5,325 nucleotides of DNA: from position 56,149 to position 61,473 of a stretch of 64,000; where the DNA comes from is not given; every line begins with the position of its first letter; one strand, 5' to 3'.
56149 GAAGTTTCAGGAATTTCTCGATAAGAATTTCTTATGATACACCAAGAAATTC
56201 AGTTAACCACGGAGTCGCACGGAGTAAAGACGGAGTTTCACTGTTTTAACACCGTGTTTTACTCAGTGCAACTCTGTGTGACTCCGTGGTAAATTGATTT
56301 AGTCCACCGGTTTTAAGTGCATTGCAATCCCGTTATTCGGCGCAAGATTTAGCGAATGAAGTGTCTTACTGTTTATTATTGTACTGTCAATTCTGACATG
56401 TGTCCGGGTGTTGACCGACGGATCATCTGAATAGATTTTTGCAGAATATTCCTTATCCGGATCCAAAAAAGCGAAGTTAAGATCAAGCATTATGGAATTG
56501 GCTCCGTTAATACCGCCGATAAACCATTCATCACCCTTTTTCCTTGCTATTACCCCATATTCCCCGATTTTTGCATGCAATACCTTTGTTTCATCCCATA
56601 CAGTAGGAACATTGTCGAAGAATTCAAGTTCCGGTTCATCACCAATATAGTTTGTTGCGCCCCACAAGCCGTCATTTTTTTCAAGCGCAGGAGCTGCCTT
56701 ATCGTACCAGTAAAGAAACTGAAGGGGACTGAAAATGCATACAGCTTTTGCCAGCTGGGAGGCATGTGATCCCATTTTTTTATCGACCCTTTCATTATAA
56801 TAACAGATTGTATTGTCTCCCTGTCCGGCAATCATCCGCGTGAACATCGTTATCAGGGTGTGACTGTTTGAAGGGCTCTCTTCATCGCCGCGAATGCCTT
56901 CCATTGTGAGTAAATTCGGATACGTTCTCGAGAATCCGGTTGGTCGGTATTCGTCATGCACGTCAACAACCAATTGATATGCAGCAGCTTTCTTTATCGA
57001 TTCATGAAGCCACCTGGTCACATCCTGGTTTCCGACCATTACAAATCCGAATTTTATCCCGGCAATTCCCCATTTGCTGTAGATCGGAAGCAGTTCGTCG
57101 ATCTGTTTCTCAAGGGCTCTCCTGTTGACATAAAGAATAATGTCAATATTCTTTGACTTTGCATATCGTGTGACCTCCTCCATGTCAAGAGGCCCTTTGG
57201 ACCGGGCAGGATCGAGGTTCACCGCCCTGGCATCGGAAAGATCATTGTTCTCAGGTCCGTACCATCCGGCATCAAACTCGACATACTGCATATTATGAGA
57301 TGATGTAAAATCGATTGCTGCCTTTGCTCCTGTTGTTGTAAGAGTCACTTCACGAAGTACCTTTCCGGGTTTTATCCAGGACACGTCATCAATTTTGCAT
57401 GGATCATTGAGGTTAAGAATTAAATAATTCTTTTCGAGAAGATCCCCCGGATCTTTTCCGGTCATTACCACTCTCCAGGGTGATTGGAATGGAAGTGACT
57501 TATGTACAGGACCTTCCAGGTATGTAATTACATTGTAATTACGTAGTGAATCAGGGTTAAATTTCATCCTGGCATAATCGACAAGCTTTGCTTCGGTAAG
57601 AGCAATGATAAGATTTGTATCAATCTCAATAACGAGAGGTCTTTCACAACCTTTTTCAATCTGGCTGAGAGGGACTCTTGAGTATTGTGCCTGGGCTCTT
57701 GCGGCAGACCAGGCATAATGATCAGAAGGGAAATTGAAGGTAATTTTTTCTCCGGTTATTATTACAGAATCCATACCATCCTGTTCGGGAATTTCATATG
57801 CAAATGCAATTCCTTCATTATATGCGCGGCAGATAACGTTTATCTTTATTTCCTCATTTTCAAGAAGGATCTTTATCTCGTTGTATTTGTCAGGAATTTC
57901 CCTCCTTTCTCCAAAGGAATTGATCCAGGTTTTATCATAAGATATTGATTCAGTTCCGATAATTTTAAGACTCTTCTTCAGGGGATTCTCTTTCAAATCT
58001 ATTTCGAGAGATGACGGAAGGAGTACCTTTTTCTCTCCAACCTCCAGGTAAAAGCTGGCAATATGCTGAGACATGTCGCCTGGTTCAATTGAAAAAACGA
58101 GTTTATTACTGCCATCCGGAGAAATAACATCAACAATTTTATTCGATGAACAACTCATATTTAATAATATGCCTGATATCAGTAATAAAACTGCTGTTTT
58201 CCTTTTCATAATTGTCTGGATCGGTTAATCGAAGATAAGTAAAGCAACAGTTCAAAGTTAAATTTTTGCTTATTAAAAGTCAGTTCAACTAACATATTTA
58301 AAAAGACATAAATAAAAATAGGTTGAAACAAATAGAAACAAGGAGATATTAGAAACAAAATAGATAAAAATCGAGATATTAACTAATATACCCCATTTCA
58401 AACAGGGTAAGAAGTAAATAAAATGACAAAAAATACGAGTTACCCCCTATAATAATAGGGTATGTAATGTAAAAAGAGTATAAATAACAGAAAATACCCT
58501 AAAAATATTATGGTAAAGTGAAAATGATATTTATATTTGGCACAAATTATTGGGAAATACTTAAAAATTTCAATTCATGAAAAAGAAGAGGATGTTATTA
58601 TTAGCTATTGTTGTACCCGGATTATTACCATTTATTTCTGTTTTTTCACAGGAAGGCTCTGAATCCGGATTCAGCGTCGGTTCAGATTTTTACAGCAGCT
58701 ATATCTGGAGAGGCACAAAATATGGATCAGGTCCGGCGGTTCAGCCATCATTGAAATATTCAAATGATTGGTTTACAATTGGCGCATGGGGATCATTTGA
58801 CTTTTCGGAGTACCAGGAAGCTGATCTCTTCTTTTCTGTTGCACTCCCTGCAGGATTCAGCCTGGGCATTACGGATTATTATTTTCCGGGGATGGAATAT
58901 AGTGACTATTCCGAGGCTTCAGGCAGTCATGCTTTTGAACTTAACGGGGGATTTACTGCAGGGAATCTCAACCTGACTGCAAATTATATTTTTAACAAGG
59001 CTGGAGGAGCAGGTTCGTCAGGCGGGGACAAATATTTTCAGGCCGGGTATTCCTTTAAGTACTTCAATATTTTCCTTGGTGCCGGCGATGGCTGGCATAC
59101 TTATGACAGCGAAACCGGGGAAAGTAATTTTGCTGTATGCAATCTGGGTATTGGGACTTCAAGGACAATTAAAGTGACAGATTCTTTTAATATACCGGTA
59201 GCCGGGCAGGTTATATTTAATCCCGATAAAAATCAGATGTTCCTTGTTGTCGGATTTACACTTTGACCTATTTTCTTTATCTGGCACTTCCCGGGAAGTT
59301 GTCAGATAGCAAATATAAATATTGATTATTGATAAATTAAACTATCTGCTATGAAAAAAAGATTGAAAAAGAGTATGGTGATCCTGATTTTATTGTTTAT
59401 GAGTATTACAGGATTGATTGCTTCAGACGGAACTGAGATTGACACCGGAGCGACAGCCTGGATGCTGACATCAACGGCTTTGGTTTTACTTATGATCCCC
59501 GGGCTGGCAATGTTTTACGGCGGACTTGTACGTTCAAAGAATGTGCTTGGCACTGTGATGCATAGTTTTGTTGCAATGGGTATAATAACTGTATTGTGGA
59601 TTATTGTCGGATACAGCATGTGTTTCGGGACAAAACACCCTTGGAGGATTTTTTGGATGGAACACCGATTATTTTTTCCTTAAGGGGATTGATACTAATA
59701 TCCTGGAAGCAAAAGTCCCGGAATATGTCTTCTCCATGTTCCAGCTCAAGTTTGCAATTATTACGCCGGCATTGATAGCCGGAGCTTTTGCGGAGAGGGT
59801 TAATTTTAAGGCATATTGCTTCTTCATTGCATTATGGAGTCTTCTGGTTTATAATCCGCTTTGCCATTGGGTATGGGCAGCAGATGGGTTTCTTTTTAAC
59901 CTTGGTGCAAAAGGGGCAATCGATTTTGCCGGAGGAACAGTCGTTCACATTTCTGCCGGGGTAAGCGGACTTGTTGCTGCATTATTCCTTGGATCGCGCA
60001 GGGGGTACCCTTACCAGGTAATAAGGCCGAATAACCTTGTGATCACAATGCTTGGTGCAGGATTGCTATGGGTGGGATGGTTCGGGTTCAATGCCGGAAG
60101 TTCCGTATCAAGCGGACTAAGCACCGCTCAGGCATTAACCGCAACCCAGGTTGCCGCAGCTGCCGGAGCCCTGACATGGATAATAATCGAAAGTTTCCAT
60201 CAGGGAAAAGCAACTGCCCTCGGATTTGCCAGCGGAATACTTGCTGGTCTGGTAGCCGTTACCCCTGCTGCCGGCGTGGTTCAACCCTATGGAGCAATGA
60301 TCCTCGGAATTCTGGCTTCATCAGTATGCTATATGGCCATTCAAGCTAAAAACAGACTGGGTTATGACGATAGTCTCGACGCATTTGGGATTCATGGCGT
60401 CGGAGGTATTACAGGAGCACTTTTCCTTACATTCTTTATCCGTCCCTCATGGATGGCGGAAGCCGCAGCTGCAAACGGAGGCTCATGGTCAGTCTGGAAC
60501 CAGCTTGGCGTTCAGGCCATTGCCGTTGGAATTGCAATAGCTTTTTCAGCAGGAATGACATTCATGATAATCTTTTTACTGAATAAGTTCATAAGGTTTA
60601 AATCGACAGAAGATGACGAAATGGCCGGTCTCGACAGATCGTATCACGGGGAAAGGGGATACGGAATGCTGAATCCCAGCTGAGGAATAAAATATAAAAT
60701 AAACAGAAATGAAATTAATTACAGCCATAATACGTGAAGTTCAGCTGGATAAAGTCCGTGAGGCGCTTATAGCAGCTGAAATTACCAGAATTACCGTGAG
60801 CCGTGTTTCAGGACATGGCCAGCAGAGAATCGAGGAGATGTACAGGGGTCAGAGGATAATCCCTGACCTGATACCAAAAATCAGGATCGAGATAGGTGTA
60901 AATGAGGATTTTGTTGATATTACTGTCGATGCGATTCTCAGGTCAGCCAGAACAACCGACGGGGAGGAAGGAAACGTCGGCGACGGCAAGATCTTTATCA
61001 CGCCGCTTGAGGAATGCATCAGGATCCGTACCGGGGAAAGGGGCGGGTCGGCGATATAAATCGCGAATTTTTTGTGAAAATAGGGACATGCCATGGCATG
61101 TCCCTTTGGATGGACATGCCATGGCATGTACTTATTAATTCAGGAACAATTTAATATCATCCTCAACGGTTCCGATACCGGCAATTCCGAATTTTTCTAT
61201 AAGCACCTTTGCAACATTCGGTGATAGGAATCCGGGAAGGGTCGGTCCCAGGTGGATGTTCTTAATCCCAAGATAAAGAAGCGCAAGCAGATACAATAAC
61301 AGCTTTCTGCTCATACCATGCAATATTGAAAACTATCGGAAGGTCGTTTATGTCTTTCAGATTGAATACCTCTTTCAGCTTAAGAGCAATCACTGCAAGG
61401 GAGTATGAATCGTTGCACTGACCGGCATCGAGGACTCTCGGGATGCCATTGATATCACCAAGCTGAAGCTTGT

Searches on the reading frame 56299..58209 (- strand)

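Call 47: search_protein_families(library=pfam, proteins=[window:56299-58209:-], max_evalue=0.00001)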
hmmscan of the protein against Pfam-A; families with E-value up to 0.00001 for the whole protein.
window:56299-58209:- (636 aa): 3 families
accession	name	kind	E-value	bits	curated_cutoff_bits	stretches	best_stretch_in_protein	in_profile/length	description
PF14508.12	GH97_N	-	1.2e-49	169.4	25.3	1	28-270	1-229/229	Glycosyl-hydrolase 97 N-terminal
PF10566.15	Glyco_hydro_97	-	5.1e-46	157.7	32.5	1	278-499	4-254/275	Glycoside hydrolase 97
PF14509.12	GH97_C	-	1.4e-28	99.4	25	1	537-633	1-97/97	Glycosyl-hydrolase 97 C-terminal, oligomerisation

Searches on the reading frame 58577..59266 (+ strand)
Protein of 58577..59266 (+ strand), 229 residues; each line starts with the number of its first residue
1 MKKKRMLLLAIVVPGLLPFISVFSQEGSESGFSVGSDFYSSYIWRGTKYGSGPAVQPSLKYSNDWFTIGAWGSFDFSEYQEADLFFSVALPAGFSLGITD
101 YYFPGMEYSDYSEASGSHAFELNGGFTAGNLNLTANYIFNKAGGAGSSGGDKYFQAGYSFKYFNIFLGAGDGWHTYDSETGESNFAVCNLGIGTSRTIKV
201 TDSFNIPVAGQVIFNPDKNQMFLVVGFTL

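Call 31: search_protein_families(library=pfam, proteins=[window:58577-59266:+], max_evalue=0.001)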
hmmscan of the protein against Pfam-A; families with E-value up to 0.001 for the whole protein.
window:58577-59266:+ (229 aa): 1 family
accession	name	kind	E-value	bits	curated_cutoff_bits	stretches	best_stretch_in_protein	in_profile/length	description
PF09694.16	Gcw_chp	-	0.00042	20.8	24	1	31-192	9-184/230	Bacterial protein of unknown function (Gcw_chp)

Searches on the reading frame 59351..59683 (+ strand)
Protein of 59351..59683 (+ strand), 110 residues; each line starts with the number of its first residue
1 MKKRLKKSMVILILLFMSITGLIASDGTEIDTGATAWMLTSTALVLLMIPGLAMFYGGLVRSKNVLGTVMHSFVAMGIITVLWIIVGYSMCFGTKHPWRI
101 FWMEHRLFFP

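Call 31: search_protein_families(library=pfam, proteins=[window:59351-59683:+], max_evalue=0.001)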
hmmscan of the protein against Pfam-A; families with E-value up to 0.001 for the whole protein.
window:59351-59683:+ (110 aa): 1 family
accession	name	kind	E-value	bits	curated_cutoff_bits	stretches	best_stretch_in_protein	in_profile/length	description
PF00909.26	Ammonium_transp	-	9.8e-17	61.2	23.2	1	36-105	1-70/399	Ammonium Transporter Family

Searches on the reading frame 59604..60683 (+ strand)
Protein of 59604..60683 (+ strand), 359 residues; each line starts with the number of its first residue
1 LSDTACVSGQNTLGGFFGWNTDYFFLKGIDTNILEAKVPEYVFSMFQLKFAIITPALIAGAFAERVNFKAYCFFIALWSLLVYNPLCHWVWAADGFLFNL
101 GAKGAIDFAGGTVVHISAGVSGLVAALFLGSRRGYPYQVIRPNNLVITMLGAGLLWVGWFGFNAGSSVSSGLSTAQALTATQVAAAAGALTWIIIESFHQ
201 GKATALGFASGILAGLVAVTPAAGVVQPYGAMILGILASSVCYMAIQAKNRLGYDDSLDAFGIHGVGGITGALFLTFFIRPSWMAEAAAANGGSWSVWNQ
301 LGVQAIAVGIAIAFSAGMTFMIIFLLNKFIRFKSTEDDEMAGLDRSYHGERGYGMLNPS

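Call 31: search_protein_families(library=pfam, proteins=[window:59604-60683:+], max_evalue=0.001)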
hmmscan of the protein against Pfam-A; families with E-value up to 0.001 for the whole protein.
window:59604-60683:+ (359 aa): 1 family
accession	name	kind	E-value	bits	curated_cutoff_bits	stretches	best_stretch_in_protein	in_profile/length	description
PF00909.26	Ammonium_transp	-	2.8e-96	323.1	23.2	1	12-353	62-399/399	Ammonium Transporter Family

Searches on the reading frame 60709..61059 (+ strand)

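Call 31: search_protein_families(library=pfam, proteins=[window:60709-61059:+], max_evalue=0.001)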
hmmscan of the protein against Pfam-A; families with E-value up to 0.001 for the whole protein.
window:60709-61059:+ (116 aa): 1 family
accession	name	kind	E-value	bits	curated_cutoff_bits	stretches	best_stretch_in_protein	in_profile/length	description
PF00543.27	P-II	-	9.5e-26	90.6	25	1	1-110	1-102/102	Nitrogen regulatory protein P-II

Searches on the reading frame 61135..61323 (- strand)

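Call 31: search_protein_families(library=pfam, proteins=[window:61135-61323:-], max_evalue=0.001)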
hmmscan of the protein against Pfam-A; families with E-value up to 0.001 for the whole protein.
window:61135-61323:- (62 aa): 1 family
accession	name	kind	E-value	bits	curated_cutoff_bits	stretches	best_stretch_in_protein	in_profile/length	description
PF03063.25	Prismane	-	2.8e-13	49.8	27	1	4-58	458-513/513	Prismane/CO dehydrogenase family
